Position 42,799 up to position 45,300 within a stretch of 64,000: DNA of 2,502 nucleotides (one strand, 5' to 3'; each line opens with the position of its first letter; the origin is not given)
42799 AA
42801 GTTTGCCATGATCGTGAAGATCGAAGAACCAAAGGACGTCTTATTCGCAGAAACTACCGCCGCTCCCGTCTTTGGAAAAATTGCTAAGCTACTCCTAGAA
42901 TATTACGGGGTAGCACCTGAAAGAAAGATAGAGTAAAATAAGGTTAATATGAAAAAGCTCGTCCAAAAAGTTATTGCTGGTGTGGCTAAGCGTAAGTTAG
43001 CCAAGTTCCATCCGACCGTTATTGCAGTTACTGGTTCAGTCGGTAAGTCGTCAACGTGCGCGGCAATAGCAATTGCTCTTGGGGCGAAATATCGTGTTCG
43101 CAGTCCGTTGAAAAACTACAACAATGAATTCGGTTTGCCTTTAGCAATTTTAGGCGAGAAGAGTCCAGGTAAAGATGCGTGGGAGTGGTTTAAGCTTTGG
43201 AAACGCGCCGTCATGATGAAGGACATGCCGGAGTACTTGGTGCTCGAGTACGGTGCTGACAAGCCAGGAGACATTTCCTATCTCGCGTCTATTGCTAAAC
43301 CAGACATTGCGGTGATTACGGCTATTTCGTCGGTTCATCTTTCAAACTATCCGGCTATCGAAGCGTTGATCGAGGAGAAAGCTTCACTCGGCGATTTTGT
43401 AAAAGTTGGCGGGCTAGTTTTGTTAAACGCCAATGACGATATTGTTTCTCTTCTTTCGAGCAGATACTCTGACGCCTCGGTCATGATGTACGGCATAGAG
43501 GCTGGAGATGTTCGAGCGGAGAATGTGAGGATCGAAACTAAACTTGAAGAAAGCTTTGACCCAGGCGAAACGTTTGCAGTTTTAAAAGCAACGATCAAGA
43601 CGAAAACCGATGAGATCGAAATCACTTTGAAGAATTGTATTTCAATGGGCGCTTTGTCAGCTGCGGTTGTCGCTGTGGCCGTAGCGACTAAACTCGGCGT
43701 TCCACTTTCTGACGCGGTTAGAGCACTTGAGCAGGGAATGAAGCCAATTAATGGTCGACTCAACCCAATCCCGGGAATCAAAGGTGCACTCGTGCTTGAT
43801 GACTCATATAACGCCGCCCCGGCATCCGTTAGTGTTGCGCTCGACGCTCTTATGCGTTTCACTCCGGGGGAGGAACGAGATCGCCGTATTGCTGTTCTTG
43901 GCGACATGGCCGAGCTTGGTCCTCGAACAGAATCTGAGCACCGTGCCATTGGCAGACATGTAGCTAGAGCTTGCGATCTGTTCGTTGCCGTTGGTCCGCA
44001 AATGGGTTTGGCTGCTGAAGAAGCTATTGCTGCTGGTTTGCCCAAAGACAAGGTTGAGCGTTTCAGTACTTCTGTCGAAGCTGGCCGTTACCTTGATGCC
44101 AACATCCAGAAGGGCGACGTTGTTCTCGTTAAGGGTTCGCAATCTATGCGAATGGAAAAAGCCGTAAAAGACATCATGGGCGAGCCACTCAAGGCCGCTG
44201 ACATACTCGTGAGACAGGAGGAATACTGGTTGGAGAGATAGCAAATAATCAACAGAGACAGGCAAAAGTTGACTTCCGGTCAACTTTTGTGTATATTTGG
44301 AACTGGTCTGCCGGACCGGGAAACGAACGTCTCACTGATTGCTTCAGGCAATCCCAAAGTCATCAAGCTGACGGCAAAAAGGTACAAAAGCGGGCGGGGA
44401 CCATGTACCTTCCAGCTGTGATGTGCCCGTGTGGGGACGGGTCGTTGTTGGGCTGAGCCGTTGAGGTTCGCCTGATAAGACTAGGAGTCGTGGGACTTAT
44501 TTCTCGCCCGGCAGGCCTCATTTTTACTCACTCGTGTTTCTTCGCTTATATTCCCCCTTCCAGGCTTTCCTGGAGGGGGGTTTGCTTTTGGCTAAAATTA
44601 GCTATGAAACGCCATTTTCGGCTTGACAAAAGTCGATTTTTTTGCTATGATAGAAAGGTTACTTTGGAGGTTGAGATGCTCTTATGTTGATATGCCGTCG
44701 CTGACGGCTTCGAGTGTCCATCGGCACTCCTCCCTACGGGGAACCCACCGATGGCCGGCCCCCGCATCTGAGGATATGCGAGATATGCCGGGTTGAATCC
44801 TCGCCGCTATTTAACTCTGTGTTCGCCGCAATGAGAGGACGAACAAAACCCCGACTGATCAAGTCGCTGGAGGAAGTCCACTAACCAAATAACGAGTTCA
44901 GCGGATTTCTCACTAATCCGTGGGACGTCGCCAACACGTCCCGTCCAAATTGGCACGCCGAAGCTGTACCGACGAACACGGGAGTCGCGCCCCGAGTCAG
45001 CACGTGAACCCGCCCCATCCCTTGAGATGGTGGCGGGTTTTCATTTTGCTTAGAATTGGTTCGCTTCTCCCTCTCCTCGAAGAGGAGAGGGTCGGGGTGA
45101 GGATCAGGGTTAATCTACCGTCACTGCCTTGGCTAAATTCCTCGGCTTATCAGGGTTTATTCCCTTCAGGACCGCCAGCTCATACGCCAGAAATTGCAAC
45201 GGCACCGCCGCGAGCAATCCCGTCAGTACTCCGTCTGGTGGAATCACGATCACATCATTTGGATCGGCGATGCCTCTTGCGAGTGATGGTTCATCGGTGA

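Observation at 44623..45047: Orphan consensus promoter driving a ~390-nt ORF-less, highly structured transcript between convergent murF and glmS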

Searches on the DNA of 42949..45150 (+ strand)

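Call 5: search_rna_families(source=window, start=44200, end=45150, threshold=evalue, max_evalue=10, show_alignments=4)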
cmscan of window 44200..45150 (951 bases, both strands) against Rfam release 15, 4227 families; matches with E-value up to 10: 8.
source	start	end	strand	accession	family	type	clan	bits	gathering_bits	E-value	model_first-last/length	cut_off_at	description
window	45067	45104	+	RF01762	whalefall-1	Gene; sRNA;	-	19.4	37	0.032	1-56/56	no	Whalefall-1 RNA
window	44519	44642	+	RF01859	Phe_leader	Cis-reg; leader;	-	17.9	55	4.1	1-125/125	no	Phenylalanine leader peptide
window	44474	44586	+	RF01456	VrrA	Gene; antisense;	-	17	50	4.3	1-140/140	no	Vibrio regulatory RNA of OmpA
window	45006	45129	-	RF01718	Polynucleobacter-1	Gene; sRNA;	-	16.1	37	0.61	1-141/141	no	Polynucleobacter-1 RNA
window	44414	44476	+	RF01150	sR11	Gene; snRNA; snoRNA; CD-box;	-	15.9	39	3.1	1-57/57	no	Small nucleolar RNA sR11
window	45067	45096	+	RF03520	mir-3059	Gene; miRNA;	-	15.8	88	5.5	1-59/59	no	mir-3059 microRNA precursor family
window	44555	44677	+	RF01405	STnc490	Gene; sRNA;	-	14.5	56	4.1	1-124/124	no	STnc490 Hfq binding RNA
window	44757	44773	+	RF01131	sR47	Gene; snRNA; snoRNA; CD-box;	CL00132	11.9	40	5.5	39-55/55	no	Small nucleolar RNA sR47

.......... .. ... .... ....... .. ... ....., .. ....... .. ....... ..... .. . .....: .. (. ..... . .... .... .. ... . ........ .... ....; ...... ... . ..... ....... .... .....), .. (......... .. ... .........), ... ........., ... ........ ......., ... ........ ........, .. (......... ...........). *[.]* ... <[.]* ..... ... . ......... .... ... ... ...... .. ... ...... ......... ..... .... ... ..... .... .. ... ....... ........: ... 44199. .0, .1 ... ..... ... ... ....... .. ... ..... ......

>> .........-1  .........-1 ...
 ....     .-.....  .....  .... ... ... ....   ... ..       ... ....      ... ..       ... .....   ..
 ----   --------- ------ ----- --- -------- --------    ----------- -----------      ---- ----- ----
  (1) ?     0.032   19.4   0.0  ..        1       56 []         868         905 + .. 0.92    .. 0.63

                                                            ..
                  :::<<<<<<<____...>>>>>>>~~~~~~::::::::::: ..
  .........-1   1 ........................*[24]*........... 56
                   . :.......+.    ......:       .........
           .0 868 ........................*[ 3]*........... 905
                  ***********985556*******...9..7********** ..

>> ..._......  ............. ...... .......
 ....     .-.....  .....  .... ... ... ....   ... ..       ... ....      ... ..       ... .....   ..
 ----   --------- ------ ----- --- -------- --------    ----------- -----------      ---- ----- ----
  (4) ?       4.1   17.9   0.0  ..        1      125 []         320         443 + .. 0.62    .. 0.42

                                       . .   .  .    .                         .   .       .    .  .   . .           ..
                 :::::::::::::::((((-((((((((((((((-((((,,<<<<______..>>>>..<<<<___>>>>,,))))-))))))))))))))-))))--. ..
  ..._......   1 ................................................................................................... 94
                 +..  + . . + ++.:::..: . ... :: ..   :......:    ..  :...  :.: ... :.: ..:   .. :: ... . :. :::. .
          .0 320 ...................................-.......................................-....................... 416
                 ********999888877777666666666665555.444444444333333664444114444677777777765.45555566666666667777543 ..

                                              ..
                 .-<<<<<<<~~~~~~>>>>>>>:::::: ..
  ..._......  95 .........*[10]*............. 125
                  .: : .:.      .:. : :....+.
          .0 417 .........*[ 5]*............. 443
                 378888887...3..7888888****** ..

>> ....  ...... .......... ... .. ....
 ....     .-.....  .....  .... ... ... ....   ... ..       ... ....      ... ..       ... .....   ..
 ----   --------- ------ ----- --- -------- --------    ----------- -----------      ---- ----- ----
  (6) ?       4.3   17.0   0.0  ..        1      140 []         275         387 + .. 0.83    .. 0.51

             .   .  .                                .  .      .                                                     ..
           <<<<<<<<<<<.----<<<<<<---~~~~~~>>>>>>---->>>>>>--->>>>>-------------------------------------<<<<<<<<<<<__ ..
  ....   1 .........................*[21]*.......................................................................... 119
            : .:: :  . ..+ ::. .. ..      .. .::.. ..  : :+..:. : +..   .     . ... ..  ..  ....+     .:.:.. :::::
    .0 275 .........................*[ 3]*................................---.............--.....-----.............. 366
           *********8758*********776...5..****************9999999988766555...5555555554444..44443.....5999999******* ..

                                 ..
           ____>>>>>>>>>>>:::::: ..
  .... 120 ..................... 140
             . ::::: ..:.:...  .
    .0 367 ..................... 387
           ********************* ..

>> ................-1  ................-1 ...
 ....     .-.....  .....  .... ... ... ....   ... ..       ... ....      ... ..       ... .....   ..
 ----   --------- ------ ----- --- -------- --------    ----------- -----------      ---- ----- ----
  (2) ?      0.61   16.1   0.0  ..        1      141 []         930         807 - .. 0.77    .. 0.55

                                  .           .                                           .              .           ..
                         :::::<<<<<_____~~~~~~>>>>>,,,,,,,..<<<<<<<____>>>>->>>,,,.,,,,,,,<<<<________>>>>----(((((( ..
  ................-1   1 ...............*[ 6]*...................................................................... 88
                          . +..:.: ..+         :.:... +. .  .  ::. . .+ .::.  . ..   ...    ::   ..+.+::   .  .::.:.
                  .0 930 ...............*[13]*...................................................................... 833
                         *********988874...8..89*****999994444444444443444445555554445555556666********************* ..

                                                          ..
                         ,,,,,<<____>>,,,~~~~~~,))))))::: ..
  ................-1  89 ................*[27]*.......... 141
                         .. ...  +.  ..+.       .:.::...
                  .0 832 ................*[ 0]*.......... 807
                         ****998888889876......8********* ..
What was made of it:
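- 45067..45104 (+): REP-like palindrome plus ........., between the B terminator and the glmS stop. It is not part of the RNA. Weak sub-threshold whalefall-1 match (19.4 bits against a gathering score of 37, call 5).
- On 6S RNA: No Rfam 6S match at E<=10 (call 5).
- Closest known: Orphan structured bacterial RNAs found by comparative genomics. Different: The only near-hit (whalefall-1, 19.4 bits against a gathering score of 37) falls on the neighbouring REP-like palindrome, not on the RNA (call 5).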

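Call 33: search_rna_families(source=L205, start=5290, end=6095, threshold=evalue, max_evalue=10, show_alignments=2)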
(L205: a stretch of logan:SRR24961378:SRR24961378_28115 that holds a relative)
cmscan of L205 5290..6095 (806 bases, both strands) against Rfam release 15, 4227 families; matches with E-value up to 10: 5.
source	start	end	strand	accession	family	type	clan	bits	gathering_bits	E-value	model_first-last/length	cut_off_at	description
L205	5990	6086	+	RF02241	Xoo2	Gene; sRNA;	-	20.3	45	0.2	1-78/78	no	Xanthomonadaceae sRNA Xoo2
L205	5418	5518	+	RF01772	rnk_pseudo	Cis-reg; leader;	-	16.9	55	4.2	1-108/108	no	Pseudomonas rnk leader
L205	5938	6011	-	RF01168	SNORD126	Gene; snRNA; snoRNA; CD-box;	-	15.6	55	5.1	1-77/77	no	Small nucleolar RNA SNORD126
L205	5494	5568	-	RF03700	mir-1923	Gene; miRNA;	-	14.8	94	8.4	1-83/83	no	mir-1923 microRNA precursor family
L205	5604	5659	+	RF00173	Hairpin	Gene; ribozyme;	-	14.2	65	7.8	1-52/52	no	Hairpin ribozyme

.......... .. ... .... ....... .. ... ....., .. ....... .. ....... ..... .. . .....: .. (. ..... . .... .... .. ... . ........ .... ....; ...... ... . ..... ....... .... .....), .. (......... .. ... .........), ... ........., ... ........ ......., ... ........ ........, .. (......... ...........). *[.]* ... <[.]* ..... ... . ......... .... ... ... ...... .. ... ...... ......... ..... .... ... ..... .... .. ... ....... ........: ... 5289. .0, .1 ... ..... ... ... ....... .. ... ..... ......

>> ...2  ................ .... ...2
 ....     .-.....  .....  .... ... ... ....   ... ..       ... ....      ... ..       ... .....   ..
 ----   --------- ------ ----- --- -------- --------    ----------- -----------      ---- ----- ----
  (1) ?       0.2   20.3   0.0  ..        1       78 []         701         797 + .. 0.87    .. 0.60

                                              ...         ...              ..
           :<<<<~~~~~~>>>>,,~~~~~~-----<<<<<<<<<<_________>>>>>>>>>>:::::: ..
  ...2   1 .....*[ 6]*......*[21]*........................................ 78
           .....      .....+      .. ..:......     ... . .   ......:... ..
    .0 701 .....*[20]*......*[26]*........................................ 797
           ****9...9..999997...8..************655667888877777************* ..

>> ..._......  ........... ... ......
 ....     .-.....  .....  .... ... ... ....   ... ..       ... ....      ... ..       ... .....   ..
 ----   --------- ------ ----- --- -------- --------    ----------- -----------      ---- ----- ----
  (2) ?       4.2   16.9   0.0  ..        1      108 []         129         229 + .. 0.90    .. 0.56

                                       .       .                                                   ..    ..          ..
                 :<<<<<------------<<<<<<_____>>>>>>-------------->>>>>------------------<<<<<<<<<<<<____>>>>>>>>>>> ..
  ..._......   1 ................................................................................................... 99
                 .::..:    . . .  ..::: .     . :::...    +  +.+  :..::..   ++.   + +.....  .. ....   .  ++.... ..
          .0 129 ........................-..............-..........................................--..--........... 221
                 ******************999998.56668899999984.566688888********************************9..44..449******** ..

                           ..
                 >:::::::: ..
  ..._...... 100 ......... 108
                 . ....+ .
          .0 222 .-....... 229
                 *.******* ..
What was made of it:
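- Closest known: Large 'ornate' bacterial RNAs. Different: No Rfam match to any of these families (calls 5, 33).
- Tried and rejected: A resemblance of L205 strings to 16S rRNA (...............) was noted but dismissed, because no SSU model match appeared at E<=10 (call 33).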

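Call 34: search_rna_families(source=L004, start=11280, end=12270, threshold=evalue, max_evalue=10, show_alignments=2)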
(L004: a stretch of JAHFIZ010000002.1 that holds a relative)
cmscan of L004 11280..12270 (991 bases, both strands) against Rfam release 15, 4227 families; matches with E-value up to 10: 1.
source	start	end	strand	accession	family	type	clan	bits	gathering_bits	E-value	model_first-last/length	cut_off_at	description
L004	12095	12172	-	RF03696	mir-4904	Gene; miRNA;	-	15.6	100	8.8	1-79/79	no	mir-4904 microRNA precursor family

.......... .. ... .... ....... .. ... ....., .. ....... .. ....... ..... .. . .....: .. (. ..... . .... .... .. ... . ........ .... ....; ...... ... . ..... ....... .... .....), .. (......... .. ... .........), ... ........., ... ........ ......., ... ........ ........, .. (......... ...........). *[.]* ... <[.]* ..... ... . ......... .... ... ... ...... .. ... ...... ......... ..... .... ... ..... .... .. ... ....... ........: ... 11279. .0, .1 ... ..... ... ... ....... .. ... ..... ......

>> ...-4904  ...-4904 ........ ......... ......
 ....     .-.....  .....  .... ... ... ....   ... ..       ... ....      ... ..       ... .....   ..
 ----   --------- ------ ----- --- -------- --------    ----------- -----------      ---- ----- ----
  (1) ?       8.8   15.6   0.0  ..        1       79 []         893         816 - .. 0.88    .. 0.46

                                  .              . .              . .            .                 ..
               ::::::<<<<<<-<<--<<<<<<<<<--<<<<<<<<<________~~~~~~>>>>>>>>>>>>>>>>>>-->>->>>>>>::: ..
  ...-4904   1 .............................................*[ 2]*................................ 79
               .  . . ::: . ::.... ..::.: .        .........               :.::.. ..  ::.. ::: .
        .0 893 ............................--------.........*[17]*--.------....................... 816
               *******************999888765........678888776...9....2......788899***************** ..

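Call 41: search_rna_families(source=L213, start=5280, end=6250, threshold=evalue, max_evalue=10, show_alignments=3)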
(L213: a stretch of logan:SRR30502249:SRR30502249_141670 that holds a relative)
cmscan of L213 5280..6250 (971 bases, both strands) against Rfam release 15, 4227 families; matches with E-value up to 10: 2.
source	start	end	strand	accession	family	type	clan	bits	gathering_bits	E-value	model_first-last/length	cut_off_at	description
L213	6105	6172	-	RF00161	nos_TCE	Cis-reg;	-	15.1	60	8.4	1-64/64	no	Nanos 3' UTR translation control element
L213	5440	5476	+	RF04288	mir-9201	Gene; miRNA;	CL00147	14.2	95.5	9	1-81/81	no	mir-9201 microRNA precursor family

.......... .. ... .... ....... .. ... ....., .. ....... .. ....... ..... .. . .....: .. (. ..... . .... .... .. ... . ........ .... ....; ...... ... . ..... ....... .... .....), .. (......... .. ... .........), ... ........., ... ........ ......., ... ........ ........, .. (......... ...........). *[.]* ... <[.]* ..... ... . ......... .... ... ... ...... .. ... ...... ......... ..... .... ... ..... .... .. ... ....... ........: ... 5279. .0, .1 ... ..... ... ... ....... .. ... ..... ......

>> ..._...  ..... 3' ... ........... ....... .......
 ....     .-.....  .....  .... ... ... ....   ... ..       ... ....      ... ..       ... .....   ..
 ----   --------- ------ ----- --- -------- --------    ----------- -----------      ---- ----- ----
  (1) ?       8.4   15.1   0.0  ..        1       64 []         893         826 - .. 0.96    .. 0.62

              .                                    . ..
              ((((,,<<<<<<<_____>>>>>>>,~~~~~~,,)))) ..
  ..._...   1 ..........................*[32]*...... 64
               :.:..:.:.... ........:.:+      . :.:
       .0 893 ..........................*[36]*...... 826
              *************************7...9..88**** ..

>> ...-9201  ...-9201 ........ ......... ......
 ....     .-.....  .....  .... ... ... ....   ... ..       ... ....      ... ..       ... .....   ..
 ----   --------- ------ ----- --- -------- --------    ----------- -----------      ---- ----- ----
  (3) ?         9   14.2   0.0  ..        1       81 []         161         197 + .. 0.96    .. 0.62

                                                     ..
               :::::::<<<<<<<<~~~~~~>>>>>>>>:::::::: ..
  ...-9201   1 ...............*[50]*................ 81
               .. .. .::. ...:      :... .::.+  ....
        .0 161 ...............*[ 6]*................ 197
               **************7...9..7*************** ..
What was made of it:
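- On RNase P RNA (Rfam RNaseP_bact_a/b and relatives): No hit at E<=10 in 44200-45150 (call 5) or in the homologous gaps of L205, L004 and L213 (calls 33, 34, 41).
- On Large ornate RNAs (OLE, GOLLD, ROOL, raiA, HEARO): No match at E<=10 (calls 5, 33, 34, 41).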

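Call 77: search_dna_similar(query=window:44600-45060:+, collection=phages, mode=distant, max_evalue=0.01, max_rows=5)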
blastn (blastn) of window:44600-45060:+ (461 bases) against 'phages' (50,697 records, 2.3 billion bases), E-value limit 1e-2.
No match.
